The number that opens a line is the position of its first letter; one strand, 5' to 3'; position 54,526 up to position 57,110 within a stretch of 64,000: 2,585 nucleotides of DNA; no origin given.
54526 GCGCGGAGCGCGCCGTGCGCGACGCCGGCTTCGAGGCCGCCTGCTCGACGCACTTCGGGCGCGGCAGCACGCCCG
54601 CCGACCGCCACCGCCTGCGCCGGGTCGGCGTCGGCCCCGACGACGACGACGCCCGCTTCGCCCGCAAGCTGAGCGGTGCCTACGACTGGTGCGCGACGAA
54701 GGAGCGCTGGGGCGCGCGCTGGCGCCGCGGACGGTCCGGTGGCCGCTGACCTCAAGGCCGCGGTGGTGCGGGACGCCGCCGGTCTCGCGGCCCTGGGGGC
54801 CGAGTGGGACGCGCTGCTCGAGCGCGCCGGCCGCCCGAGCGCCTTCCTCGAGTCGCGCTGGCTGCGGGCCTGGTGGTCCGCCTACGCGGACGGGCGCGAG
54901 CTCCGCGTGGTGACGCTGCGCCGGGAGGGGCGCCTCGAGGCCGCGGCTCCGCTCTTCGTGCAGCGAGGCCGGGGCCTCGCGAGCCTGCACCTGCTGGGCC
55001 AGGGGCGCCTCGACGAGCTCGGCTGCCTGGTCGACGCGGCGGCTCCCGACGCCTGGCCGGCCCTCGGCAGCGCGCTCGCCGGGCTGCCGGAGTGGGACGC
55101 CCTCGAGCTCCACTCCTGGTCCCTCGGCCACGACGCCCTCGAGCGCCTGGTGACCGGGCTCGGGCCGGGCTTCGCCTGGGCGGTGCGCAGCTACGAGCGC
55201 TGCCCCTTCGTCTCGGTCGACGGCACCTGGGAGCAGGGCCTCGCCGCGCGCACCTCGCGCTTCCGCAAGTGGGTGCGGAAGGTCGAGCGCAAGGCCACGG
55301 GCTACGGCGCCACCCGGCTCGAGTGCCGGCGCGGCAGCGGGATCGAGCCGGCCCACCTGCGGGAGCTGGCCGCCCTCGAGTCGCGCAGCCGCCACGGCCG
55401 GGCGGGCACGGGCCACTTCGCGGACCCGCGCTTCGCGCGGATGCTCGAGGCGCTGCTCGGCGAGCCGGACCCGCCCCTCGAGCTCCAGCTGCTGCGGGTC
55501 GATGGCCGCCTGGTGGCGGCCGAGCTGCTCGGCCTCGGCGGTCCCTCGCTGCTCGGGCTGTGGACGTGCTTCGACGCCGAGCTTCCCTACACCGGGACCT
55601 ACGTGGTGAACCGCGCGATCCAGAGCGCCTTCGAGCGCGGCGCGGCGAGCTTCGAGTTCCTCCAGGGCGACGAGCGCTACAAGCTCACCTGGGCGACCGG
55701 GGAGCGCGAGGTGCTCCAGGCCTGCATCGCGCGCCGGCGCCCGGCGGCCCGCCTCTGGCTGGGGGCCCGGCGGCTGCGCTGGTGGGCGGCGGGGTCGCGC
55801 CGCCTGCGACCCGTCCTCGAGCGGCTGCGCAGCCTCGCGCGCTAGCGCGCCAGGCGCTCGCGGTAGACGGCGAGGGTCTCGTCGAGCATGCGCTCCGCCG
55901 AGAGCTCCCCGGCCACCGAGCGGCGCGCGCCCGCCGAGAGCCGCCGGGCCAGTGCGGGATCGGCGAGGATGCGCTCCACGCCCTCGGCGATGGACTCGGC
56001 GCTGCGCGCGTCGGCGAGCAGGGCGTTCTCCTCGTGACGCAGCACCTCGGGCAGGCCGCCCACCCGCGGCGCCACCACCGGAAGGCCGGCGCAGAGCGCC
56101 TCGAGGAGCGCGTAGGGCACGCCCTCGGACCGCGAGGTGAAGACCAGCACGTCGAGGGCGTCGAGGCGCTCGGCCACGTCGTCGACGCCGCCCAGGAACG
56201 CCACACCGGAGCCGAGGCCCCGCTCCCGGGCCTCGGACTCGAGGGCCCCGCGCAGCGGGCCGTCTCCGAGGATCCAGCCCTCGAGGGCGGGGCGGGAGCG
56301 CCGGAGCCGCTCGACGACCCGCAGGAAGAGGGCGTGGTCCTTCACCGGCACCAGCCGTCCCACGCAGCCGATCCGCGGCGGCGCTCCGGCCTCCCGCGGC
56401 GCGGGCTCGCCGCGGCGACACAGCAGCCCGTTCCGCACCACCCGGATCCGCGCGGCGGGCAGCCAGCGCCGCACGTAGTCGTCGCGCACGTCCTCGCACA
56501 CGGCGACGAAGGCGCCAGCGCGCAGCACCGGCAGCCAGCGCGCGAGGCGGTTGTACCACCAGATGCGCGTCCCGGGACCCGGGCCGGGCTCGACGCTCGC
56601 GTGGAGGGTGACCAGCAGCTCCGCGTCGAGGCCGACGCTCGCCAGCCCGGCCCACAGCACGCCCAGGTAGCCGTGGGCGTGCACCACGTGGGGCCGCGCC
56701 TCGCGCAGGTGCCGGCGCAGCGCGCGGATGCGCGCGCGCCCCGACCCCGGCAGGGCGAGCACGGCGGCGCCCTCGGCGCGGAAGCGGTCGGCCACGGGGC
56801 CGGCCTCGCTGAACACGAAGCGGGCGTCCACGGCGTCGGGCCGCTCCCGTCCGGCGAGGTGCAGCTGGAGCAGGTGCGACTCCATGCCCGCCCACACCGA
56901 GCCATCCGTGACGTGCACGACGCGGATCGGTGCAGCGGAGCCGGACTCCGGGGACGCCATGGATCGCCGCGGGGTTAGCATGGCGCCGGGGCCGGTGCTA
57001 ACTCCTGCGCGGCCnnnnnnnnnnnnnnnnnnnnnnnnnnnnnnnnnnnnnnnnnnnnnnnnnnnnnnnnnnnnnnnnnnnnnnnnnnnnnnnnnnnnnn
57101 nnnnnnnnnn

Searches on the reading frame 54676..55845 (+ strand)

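Call 9: search_protein_families(library=pfam, proteins=[window:54676-55845:+], max_evalue=0.001)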
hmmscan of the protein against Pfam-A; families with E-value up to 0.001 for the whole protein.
window:54676-55845:+ (389 aa): 1 family
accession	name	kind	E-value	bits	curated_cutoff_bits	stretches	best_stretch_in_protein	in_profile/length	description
PF13480.13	Acetyltransf_6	-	1.1e-20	74.7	22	1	194-336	1-142/143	Acetyltransferase (GNAT) domain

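Call 74: search_protein_families(library=ncbifam, proteins=[window:54676-55845:+], max_evalue=0.001)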
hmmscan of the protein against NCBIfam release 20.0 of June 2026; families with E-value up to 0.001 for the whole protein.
window:54676-55845:+ (389 aa): 0 families

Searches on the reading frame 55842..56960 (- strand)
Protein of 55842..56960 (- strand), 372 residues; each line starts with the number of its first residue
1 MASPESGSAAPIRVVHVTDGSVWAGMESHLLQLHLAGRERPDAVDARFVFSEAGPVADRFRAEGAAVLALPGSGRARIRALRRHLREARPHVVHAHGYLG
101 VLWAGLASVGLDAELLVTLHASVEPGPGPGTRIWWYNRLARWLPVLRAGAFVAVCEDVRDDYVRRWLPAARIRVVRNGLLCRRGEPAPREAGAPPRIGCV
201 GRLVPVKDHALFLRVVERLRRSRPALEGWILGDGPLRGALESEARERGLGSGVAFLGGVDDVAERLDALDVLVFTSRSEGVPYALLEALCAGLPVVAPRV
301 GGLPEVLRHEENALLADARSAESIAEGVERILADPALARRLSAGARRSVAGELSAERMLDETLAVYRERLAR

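Call 74: search_protein_families(library=ncbifam, proteins=[window:55842-56960:-], max_evalue=0.001)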
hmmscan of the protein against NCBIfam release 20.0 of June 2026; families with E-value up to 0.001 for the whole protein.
window:55842-56960:- (372 aa): 32 families (the best 25 are shown)
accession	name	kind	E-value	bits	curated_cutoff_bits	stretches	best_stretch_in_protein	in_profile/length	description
TIGR03088.1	stp2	hypoth_equivalog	7.8e-39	133.8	409.05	1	65-370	54-374/374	TIGR03088 family PEP-CTERM/XrtA system glycosyltransferase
NF041876.1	EPS_EpsE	equivalog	9e-30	104.2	400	1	178-357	198-384/389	exopolysaccharide biosynthesis GT4 family glycosyltransferase EpsE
TIGR03999.1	thiol_BshA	equivalog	3.1e-25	88.9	273.7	1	204-369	209-373/375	N-acetyl-alpha-D-glucosaminyl L-malate synthase BshA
NF038011.1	PelF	equivalog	1.9e-20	73.4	100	1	148-313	258-430/489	GT4 family glycosyltransferase PelF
TIGR02149.1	glgA_Coryne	subfamily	1.9e-17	63.5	302.4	1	261-368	276-389/391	glycogen synthase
TIGR04063.1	stp3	hypoth_equivalog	2.3e-17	63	442.05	1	78-368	81-394/397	TIGR04063 family PEP-CTERM/XrtA system glycosyltransferase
NF011726.0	PRK15179.1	equivalog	6.2e-16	57.8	733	1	191-366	514-691/694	Vi polysaccharide biosynthesis protein TviE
NF038229.1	Glyco4_Geo_Pelo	equivalog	1.5e-15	57.1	400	1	79-368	45-335/338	GPMC system family 4 glycosyltransferase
NF050056.1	ProtGlycPglH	equivalog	4.7e-15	55.5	600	1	199-347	184-332/354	GalNAc-alpha-(1->4)-GalNAc-alpha-(1->3)-diNAcBac-PP-undecaprenol alpha-1,4-N-acetyl-D-galactosaminyltransferase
NF047684.1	TeichurnBiosyTuaC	equivalog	1e-14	54.3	550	1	199-366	224-386/391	teichuronic acid biosynthesis protein TuaC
TIGR03449.1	mycothiol_MshA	equivalog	7.8e-14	51.4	462.5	1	197-370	223-404/406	D-inositol-3-phosphate glycosyltransferase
NF047880.1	glyco_SdgA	exception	2.1e-13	49.7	800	1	196-349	317-471/488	serine-aspartate repeat adhesin O-glycosyltransferase SdgA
NF050063.1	ProtGlycPglJ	equivalog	8.4e-12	45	500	1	198-345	198-343/363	N-acetylgalactosamine-N,N'-diacetylbacillosaminyl-diphospho-undecaprenol 4-alpha-N-acetylgalactosaminyltransferase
TIGR04047.1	MSMEG_0565_glyc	hypoth_equivalog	1.1e-11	44.4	259.85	1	199-366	198-371/373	MSMEG_0565 family glycosyltransferase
NF041010.1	glycosy_Agl16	equivalog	1.2e-10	40.8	575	1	149-346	135-329/352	glycosylation protein Agl16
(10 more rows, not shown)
